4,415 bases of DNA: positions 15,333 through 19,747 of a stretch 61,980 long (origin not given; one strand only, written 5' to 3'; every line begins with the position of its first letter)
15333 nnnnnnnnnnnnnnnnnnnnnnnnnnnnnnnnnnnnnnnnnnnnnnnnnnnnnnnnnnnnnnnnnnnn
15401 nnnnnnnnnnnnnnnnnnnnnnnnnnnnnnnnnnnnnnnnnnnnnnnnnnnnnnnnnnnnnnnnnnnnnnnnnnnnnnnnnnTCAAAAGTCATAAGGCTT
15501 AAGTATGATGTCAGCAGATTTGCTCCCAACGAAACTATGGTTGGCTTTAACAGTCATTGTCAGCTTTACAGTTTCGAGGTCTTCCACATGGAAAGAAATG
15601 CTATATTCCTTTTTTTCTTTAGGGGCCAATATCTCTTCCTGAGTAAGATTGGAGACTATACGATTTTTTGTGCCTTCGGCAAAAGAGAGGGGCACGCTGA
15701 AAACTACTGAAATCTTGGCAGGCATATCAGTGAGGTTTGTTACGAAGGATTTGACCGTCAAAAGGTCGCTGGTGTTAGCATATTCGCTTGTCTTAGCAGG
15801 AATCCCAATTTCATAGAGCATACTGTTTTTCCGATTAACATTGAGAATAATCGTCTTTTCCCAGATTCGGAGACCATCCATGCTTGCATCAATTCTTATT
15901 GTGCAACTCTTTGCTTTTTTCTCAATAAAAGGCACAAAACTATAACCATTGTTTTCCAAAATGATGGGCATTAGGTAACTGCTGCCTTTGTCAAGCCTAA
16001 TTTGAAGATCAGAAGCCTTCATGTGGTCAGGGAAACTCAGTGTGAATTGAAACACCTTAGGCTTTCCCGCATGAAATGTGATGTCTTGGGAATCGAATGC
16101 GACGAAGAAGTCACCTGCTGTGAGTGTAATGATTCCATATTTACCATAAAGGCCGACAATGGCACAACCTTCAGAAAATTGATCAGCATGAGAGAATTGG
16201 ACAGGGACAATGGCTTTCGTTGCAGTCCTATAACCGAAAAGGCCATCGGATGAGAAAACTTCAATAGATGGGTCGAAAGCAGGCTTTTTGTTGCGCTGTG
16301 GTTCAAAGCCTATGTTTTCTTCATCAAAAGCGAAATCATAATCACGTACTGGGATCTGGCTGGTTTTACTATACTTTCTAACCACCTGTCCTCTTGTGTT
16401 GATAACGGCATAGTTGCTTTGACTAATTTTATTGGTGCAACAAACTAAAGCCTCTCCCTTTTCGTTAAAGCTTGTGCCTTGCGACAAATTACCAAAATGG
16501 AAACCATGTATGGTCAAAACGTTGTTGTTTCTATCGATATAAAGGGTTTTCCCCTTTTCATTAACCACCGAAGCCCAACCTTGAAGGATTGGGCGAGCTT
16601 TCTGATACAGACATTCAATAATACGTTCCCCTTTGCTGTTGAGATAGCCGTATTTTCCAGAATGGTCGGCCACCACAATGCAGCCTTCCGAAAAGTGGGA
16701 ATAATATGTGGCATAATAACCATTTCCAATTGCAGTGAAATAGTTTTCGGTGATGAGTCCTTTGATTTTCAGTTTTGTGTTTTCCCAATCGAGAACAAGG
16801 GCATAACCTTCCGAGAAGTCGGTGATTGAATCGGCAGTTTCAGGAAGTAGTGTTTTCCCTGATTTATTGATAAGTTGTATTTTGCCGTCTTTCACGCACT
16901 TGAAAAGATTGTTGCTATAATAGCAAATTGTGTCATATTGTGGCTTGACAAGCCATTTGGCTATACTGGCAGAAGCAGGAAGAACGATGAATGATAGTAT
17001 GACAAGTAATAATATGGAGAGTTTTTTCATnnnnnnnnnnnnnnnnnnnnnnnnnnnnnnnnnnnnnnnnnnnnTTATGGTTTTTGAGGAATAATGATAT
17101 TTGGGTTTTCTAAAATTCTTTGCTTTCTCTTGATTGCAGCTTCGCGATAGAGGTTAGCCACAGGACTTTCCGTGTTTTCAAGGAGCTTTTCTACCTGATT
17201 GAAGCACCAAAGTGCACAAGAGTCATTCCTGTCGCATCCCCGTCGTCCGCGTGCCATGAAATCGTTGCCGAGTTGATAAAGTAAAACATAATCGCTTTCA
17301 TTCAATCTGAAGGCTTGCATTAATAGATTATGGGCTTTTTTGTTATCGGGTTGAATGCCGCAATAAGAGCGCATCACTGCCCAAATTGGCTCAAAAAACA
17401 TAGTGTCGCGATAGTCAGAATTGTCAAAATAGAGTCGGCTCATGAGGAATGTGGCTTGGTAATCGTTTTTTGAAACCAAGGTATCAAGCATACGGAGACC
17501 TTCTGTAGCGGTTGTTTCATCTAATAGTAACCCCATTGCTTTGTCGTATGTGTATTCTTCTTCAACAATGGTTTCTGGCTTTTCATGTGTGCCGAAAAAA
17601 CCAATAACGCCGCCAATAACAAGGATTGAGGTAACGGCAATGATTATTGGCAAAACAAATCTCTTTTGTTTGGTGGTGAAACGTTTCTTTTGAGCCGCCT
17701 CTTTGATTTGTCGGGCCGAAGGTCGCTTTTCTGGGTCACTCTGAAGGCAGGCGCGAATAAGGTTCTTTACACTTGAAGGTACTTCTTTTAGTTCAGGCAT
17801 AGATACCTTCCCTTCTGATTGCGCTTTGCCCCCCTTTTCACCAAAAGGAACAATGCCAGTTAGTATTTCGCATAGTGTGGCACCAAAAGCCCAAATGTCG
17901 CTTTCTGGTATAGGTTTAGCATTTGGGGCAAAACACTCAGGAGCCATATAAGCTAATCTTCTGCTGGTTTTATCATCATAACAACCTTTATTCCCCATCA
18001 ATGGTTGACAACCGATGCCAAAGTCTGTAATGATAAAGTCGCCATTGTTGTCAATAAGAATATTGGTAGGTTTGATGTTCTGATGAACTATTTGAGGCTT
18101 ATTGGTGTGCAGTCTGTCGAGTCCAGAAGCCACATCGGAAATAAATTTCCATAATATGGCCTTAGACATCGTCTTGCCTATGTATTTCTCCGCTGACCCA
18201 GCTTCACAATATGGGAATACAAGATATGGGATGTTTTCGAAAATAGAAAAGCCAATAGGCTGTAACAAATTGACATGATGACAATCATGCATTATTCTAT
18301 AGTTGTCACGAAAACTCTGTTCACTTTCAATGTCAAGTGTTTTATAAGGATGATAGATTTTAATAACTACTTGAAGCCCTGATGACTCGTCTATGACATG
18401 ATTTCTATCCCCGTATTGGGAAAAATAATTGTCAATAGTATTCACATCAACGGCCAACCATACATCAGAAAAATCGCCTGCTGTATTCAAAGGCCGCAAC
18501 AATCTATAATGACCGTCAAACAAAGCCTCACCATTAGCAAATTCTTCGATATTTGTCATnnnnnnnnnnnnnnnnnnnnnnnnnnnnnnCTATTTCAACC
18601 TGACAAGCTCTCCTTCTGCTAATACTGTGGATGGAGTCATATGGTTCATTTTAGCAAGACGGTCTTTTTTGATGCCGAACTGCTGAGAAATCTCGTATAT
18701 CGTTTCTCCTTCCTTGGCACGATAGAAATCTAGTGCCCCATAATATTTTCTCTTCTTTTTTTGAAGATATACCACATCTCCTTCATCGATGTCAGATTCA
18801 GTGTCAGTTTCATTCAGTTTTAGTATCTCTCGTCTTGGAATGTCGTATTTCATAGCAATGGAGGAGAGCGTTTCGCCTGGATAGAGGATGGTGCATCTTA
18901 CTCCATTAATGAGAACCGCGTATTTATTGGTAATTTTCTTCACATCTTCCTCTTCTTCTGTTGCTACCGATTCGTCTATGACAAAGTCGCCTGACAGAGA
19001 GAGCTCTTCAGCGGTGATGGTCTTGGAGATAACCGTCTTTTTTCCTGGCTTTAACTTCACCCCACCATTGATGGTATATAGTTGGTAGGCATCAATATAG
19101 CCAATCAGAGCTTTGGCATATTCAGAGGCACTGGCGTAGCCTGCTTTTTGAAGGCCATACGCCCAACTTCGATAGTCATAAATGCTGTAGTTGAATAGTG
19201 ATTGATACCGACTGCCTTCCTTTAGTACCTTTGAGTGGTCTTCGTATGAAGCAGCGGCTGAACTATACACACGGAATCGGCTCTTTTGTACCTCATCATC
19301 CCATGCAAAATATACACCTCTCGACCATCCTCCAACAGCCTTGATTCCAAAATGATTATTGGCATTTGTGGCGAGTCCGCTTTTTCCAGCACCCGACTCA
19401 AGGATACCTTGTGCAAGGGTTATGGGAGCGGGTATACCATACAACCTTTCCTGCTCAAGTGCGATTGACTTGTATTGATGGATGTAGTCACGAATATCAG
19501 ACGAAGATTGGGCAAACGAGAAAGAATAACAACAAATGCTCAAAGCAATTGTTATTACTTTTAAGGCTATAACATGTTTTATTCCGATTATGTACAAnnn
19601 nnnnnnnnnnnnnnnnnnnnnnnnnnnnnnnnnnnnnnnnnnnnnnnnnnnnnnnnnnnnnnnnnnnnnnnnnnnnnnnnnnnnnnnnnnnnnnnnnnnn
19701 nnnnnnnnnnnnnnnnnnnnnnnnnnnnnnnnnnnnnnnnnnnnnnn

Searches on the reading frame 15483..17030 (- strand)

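Call 13: search_protein_families(library=pfam, proteins=[window:15483-17030:-], max_evalue=0.01)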
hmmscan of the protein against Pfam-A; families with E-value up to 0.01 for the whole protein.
window:15483-17030:- (515 aa): 1 family
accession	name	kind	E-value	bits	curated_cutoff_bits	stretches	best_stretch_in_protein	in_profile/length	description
PF14903.11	WG_beta_rep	-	5.3e-16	58.8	25.6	1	127-157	1-31/35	WG containing repeat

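Call 16: search_protein_families(library=ncbifam, proteins=[window:15483-17030:-], max_evalue=0.01)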
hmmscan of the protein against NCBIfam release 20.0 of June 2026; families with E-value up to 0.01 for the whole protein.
window:15483-17030:- (515 aa): 0 families

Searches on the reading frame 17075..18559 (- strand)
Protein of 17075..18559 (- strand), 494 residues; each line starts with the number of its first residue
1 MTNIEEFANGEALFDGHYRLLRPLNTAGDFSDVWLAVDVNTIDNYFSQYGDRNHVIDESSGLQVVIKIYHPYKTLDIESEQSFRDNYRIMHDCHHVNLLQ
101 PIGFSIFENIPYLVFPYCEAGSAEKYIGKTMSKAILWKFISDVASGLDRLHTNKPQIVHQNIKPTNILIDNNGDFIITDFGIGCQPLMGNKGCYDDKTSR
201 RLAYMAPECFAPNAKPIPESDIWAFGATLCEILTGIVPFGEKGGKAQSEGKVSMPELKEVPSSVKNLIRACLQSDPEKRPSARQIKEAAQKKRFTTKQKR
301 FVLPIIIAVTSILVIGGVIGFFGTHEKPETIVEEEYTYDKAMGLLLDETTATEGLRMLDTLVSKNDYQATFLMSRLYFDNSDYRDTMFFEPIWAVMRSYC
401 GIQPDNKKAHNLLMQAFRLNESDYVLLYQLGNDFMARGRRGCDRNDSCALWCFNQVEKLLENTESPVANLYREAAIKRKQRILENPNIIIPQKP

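Call 13: search_protein_families(library=pfam, proteins=[window:17075-18559:-], max_evalue=0.01)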
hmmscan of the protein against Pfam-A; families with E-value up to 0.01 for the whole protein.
window:17075-18559:- (494 aa): 3 families
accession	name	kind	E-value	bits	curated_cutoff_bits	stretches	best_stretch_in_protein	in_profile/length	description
PF00069.31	Pkinase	-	1.6e-37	129.8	31.7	1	50-287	13-259/263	Protein kinase domain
PF07714.23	PK_Tyr_Ser-Thr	-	7.9e-34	117.6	23.1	1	57-287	24-256/258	Protein tyrosine and serine/threonine kinase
PF14531.12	Kinase-like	-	7.5e-06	25.8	25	1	154-279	163-289/289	Kinase-like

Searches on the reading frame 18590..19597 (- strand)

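Call 13: search_protein_families(library=pfam, proteins=[window:18590-19597:-], max_evalue=0.01)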
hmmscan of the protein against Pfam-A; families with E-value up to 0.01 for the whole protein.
window:18590-19597:- (335 aa): 4 families
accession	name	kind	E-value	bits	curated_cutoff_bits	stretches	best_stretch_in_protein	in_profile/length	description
PF01832.25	Glucosaminidase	-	1.2e-32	113.6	30.2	1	45-173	3-123/123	Mannosyl-glycoprotein endo-beta-N-acetylglucosaminidase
PF01476.26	LysM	-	1.6e-13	50.8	20.9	2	292-327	1-35/43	LysM domain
PF23446.1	LysM1_NFP_LYK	-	0.00074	20.8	36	0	292-332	8-51/60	NFP/LYK LysM1 domain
PF23473.1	LysM3_LYK4_5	-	0.00077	19.9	29.3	0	292-324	5-37/48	LYK4/5 LysM3 domain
